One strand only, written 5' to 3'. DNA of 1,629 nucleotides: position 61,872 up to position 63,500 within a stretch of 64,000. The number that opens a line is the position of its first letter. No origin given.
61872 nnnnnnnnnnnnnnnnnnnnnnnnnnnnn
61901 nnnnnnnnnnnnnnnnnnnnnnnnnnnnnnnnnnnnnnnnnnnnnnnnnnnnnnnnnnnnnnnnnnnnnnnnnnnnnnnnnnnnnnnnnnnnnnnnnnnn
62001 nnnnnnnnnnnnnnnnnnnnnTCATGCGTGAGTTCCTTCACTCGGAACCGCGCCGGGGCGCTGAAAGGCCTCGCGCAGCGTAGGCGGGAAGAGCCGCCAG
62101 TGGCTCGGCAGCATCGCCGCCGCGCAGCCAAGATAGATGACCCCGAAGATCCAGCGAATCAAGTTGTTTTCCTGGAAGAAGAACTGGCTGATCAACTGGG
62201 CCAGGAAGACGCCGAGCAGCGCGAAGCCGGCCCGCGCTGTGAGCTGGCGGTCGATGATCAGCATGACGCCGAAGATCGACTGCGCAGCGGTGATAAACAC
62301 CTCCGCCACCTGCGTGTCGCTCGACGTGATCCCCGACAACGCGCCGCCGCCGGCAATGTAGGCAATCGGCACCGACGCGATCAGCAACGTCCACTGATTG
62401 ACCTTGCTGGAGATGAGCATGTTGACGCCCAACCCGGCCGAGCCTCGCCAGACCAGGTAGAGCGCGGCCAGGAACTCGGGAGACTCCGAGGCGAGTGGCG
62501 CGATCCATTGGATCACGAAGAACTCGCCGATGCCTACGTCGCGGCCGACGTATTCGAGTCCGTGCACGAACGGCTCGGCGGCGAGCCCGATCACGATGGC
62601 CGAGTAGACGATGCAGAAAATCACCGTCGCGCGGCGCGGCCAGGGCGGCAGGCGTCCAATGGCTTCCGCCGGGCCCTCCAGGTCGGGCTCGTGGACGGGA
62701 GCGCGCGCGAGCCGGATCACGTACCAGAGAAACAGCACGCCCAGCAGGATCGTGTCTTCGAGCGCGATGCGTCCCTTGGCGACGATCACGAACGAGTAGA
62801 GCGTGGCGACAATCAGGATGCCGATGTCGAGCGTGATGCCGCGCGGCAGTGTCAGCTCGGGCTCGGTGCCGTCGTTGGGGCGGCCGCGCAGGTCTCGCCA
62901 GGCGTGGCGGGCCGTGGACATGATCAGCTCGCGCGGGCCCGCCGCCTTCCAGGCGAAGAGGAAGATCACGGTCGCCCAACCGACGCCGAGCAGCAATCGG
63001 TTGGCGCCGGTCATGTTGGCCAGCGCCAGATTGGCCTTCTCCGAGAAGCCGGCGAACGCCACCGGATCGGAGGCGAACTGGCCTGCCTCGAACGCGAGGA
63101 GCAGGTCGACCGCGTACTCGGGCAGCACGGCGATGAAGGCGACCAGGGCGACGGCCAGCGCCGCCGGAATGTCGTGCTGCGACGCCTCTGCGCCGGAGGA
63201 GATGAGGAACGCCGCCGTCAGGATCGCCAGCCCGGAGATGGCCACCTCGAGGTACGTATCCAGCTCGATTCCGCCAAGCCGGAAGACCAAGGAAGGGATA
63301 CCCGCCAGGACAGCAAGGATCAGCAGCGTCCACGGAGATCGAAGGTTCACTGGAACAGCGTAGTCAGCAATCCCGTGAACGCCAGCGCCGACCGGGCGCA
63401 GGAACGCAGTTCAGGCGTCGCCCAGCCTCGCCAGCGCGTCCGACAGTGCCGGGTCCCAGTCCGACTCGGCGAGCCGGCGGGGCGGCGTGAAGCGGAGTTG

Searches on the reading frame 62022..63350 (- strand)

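Call 60: search_protein_families(library=pfam, proteins=[window:62022-63350:-], max_evalue=0.00001)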
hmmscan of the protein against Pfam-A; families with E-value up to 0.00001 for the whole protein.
window:62022-63350:- (442 aa): 1 family
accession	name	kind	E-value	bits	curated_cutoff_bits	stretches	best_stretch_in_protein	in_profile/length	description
PF01699.29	Na_Ca_ex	-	2.7e-16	60.3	24.9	1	244-390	3-150/151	Sodium/calcium exchanger protein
